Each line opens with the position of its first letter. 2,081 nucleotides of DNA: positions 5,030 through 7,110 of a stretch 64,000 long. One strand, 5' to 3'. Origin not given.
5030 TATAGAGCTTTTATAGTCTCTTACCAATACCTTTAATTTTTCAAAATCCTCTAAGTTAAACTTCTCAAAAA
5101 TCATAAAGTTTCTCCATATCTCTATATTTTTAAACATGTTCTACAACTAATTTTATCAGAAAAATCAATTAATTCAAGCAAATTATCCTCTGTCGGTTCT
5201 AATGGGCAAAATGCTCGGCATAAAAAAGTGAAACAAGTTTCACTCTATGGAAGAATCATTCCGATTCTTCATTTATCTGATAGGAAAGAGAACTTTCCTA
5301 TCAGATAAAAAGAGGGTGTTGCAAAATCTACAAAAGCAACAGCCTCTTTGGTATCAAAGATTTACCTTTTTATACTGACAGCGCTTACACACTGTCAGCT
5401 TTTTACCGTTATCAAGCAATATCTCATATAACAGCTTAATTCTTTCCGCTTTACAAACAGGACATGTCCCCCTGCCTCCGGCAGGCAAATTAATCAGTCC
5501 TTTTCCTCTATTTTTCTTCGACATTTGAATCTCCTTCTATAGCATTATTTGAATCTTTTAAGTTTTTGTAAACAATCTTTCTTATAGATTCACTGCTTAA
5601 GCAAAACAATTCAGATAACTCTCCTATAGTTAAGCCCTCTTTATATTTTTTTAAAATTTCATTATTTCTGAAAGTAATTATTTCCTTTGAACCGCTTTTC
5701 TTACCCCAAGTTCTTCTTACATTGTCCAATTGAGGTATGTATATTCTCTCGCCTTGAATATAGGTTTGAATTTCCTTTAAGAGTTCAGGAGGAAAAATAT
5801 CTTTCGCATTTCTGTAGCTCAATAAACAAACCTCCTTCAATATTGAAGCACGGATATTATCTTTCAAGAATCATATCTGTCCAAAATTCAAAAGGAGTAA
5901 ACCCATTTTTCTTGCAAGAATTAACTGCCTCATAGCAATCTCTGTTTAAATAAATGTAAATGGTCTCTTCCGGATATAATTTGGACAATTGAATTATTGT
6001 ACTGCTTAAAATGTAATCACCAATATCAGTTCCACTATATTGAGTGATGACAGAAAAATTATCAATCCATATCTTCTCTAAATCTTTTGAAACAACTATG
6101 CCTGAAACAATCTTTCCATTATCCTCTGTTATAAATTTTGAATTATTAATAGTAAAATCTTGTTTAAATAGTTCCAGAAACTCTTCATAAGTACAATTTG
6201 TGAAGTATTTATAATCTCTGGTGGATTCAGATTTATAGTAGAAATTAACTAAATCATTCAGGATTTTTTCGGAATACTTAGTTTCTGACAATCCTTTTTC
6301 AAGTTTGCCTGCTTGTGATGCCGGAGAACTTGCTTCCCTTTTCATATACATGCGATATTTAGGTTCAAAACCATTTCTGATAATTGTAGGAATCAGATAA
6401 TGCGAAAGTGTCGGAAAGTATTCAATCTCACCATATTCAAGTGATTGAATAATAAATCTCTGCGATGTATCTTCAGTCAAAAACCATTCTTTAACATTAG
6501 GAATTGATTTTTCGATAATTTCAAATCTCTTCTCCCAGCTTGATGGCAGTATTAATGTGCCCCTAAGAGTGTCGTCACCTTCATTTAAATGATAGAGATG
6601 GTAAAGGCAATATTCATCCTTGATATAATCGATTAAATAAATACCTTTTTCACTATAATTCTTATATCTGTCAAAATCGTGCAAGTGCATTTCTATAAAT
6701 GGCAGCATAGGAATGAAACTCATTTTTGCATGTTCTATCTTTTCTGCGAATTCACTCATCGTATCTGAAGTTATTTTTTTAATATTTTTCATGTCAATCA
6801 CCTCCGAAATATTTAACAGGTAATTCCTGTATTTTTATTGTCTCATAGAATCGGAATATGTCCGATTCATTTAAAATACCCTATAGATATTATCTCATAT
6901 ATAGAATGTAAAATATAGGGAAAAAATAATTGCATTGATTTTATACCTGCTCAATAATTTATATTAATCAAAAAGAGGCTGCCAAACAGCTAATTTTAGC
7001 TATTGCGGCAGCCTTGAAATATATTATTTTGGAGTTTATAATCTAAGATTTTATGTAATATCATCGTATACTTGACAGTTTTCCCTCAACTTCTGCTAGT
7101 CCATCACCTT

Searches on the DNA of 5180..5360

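Call 58: search_rna_families(source=window, start=5180, end=5360, threshold=evalue, max_evalue=5)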
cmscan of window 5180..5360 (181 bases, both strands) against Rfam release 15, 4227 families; matches with E-value up to 5: 32.
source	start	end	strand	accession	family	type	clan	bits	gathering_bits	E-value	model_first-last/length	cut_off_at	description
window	5265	5314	-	RF04239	mir-4679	Gene; miRNA;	-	24.3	88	0.01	1-75/75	no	mir-4679 microRNA precursor family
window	5265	5314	+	RF04239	mir-4679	Gene; miRNA;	-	23.6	88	0.016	1-75/75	no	mir-4679 microRNA precursor family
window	5272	5309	+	RF03802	MIR5649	Gene; miRNA;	-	23.3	100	0.012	1-101/101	no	MIR5649 microRNA precursor family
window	5270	5311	-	RF01061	mir-548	Gene; miRNA;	-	22.4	90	0.029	1-84/84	no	mir-548 microRNA precursor family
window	5265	5319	+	RF03602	mir-8250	Gene; miRNA;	-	19.8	80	0.15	1-60/60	no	mir-8250 microRNA precursor family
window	5247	5317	+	RF02527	SSRC38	Gene; sRNA;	-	19.6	80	0.14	1-166/166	no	Streptococcus sRNA SSRC38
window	5264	5317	+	RF01024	mir-944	Gene; miRNA;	-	19.4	100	0.32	1-88/88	no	mir-944 microRNA precursor family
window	5268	5313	-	RF00994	mir-1255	Gene; miRNA;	-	18.4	63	0.18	1-67/67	no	mir-1255 microRNA precursor family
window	5261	5320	-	RF04064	MIR5267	Gene; miRNA;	-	17.7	87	1.2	1-81/81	no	MIR5267 microRNA precursor family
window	5246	5360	+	RF02426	SpF03_sRNA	Gene; sRNA;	-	17.6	50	2.9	1-101/106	3'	Streptococcus sRNA SpF03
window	5265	5314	-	RF01024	mir-944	Gene; miRNA;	-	17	100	1.3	1-88/88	no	mir-944 microRNA precursor family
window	5264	5317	+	RF03743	MIR7696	Gene; miRNA;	-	16.4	83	1.2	1-88/88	no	MIR7696 microRNA precursor family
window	5271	5310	-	RF00979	mir-553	Gene; miRNA;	-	16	82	1.7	1-62/62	no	mir-553 microRNA precursor family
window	5267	5314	-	RF03259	MIR1514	Gene; miRNA;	-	16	90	2.4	1-110/110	no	MIR1514 microRNA precursor family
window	5264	5318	+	RF00972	mir-651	Gene; miRNA;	-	15.6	106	1.5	1-86/86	no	mir-651 microRNA precursor family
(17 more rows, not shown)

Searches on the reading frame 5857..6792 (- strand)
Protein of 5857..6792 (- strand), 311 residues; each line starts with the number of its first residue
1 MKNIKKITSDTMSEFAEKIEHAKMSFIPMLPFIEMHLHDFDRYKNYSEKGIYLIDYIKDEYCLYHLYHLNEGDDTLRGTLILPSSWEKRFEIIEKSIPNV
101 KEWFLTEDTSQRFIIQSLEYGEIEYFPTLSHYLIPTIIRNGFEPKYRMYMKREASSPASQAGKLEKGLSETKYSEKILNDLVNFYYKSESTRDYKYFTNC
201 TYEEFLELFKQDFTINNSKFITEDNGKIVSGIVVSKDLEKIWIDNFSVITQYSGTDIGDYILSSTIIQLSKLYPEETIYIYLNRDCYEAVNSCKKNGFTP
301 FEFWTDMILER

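Call 15: search_protein_families(library=pfam, proteins=[window:5857-6792:-], max_evalue=0.01)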
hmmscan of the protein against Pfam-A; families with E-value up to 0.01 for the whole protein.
window:5857-6792:- (311 aa): 1 family
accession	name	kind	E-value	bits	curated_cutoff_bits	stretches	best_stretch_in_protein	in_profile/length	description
PF11834.13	KHA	-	0.0044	17.4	29.6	0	201-230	26-55/67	KHA, dimerisation domain of potassium ion channel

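Call 19: find_homologous_proteins(query=window:5857-6792:-)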
Query window:5857-6792:- (311 aa): 58 proteins with E <= 0.001 among 981 candidates.
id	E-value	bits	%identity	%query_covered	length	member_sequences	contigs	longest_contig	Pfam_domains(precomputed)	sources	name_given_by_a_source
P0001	4.5e-199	678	97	100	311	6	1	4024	-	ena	-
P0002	3.2e-182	623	88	100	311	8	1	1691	-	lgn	-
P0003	1.4e-167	575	79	100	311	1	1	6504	PF13508.14,PF00583.32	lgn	-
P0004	1.1e-166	572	79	100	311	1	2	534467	-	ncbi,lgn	-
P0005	7.1e-165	566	77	100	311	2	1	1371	PF13673.14,PF13508.14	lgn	-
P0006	8.2e-165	566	77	100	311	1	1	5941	-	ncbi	-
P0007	3.1e-160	551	74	100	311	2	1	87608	-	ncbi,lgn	-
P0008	9.8e-159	546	74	100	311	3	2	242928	-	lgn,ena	-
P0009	2.6e-155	534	73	100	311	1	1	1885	-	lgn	-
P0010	6.4e-155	533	74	100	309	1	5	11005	-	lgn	-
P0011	3.0e-151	521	72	100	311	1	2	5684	-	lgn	-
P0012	1.1e-150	519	71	100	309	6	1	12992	-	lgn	-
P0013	1.7e-150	519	71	100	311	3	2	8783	-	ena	-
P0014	6.3e-150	517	72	100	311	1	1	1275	-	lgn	-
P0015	3.2e-149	515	70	100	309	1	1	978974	-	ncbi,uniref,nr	ncbi:hypothetical protein J2T12_001302 [Paenibacillus anaericanus]|uniref:hypothetical protein n=1 T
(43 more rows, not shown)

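Call 20: find_encoding_contigs(protein=P0001, flank=3000, max_places=3)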
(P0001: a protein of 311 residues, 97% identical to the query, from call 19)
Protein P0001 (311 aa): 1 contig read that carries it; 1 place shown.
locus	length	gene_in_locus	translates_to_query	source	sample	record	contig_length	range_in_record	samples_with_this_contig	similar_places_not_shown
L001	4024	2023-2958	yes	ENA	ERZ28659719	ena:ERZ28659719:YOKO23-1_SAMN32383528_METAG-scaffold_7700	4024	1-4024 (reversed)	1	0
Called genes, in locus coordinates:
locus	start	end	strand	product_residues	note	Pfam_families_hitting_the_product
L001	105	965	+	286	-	PF00165:HTH_AraC (faint), PF12833:HTH_18, PF06445:GyrI-like, PF14526:Cass2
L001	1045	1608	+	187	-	PF13302:Acetyltransf_3, PF13420:Acetyltransf_4, PF00583:Acetyltransf_1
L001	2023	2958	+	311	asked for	-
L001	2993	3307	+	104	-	-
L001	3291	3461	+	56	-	PF27208:TP_0214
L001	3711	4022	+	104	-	?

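Call 21: find_encoding_contigs(protein=P0004, flank=10000, max_places=2)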
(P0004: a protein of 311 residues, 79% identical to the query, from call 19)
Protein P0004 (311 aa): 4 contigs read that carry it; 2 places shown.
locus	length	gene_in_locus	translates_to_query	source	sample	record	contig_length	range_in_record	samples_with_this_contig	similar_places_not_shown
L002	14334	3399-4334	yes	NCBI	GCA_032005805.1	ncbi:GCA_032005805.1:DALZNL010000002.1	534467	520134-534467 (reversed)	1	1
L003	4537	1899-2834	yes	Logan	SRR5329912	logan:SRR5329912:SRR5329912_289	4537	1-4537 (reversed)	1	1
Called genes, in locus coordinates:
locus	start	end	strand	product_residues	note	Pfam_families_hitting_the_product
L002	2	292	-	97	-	?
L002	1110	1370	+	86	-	PF12674:Zn_ribbon_2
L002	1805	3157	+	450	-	PF21799:MurD-like_N, PF08245:Mur_ligase_M, PF02875:Mur_ligase_C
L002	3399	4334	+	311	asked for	-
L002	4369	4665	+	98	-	-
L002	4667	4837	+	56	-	PF27208:TP_0214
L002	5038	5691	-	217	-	PF00302:CAT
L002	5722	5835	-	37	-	-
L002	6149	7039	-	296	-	PF00126:HTH_1, PF03466:LysR_substrate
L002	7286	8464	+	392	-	PF00108:Thiolase_N, PF00109:ketoacyl-synt (faint), PF02803:Thiolase_C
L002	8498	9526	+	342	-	PF13484:Fer4_16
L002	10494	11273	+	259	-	-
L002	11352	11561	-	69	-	PF13127:DUF3955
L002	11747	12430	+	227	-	-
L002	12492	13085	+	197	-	PF02698:DUF218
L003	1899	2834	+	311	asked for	-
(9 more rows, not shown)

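Call 22: find_encoding_contigs(protein=P0007, flank=10000, max_places=2)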
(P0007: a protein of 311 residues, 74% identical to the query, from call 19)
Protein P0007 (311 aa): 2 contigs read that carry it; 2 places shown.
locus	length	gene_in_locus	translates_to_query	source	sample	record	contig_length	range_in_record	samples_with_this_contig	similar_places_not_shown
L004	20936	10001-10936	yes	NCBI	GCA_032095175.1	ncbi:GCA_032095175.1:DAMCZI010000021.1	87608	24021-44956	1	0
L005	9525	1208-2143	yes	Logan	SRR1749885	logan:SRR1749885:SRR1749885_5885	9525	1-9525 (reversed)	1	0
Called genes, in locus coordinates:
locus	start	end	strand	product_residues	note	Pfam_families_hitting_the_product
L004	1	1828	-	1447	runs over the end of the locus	PF14480:DNA_pol3_a_NI, PF11490:DNA_pol3_a_NII, PF02811:PHP, PF00929:RNase_T, PF02811:PHP, PF07733:DNA_pol3_alpha, PF17657:DNA_pol3_finger, PF14579:HHH_6, +3 more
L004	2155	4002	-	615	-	PF00144:Beta-lactamase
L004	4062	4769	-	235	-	-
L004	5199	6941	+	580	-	PF00664:ABC_membrane, PF02463:SMC_N (weak), PF00005:ABC_tran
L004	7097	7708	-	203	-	PF16475:DUF5052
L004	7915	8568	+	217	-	PF07833:Cu_amine_oxidN1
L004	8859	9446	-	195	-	-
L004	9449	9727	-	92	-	PF00550:PP-binding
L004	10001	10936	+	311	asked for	-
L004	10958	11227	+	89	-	-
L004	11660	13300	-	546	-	-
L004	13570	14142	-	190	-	PF04167:DUF402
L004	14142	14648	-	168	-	PF00293:NUDIX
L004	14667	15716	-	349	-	PF04551:GcpE, PF26540:GcpE_C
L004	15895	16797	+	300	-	PF00126:HTH_1, PF03466:LysR_substrate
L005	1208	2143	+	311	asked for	-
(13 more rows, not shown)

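Call 23: find_encoding_contigs(protein=P0008, flank=10000, max_places=2)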
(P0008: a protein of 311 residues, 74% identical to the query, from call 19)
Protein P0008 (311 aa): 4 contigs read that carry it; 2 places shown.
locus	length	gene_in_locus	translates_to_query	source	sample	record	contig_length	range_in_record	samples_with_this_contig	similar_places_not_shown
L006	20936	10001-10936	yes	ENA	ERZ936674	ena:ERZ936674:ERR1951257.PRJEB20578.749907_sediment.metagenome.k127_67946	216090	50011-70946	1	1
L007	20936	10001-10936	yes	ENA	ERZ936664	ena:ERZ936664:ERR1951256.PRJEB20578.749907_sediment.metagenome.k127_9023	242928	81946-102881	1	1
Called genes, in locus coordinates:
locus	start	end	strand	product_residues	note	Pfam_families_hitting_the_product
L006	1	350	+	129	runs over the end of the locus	PF01042:Ribonuc_L-PSP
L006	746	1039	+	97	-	-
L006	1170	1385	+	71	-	-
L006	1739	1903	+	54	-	-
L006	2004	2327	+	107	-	-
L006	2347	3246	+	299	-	PF00583:Acetyltransf_1, PF13527:Acetyltransf_9, PF13673:Acetyltransf_10 (weak), PF13508:Acetyltransf_7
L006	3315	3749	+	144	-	PF00293:NUDIX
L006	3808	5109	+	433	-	PF05448:AXE1, PF07224:Chlorophyllase (faint), PF03403:PAF-AH_p_II, PF12740:PETase (weak)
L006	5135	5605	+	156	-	PF00583:Acetyltransf_1, PF13508:Acetyltransf_7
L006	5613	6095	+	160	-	PF13302:Acetyltransf_3 (weak), PF00583:Acetyltransf_1, PF13673:Acetyltransf_10, PF13508:Acetyltransf_7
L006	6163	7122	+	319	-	-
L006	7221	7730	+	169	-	PF04525:LOR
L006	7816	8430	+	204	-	PF01725:Ham1p_like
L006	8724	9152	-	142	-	PF01909:NTP_transf_2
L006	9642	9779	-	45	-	-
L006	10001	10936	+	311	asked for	-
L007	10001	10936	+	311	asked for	-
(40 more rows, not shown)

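Call 31: find_encoding_contigs(protein=P0002, flank=3000, max_places=2)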
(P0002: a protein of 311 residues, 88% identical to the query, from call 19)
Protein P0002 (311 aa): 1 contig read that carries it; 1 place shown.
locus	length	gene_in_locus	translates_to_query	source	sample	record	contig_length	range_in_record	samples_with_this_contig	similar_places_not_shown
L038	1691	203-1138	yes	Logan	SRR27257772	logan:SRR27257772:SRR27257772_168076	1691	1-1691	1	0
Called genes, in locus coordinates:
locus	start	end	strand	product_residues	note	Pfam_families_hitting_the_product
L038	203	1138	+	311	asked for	-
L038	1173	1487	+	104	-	-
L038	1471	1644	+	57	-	PF27208:TP_0214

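Call 32: find_encoding_contigs(protein=P0003, flank=3000, max_places=2)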
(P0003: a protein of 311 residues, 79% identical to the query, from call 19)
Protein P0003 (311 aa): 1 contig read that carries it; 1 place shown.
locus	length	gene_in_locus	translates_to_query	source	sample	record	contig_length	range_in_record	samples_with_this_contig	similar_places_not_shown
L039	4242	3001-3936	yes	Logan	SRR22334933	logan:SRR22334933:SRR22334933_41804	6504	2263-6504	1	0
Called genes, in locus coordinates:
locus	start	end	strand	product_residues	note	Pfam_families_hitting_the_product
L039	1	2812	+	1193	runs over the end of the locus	PF02687:FtsX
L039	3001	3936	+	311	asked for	PF00583:Acetyltransf_1 (faint), PF13508:Acetyltransf_7 (weak)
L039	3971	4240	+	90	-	?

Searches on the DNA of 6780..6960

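Call 59: search_rna_families(source=window, start=6780, end=6960, threshold=evalue, max_evalue=5)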
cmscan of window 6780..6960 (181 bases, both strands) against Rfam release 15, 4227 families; matches with E-value up to 5: 6.
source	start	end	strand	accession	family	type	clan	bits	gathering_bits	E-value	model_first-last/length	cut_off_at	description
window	6878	6936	+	RF01300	snoU49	Gene; snRNA; snoRNA; CD-box;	CL00062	16.4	35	0.6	1-65/65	no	Small nucleolar RNA U49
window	6802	6860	+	RF01416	NrrF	Gene; antisense;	-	16.2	60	0.33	19-80/160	no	NrrF RNA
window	6815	6906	-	RF00310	snoZ165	Gene; snRNA; snoRNA; CD-box;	-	16.1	90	1.9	1-92/92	no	Small nucleolar RNA Z165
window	6836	6922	-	RF00401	SNORA20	Gene; snRNA; snoRNA; HACA-box;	CL00030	15.8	60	2.9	1-128/128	no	Small nucleolar RNA SNORA20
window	6780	6863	+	RF02349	psRNA2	Gene; sRNA;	-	12.4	65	0.45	118-201/201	5'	Proteobacterial sRNA psRNA2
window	6780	6872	+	RF02650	CncR1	Gene; sRNA;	-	10.9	76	2.1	1-213/213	no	Cag non-coding RNA1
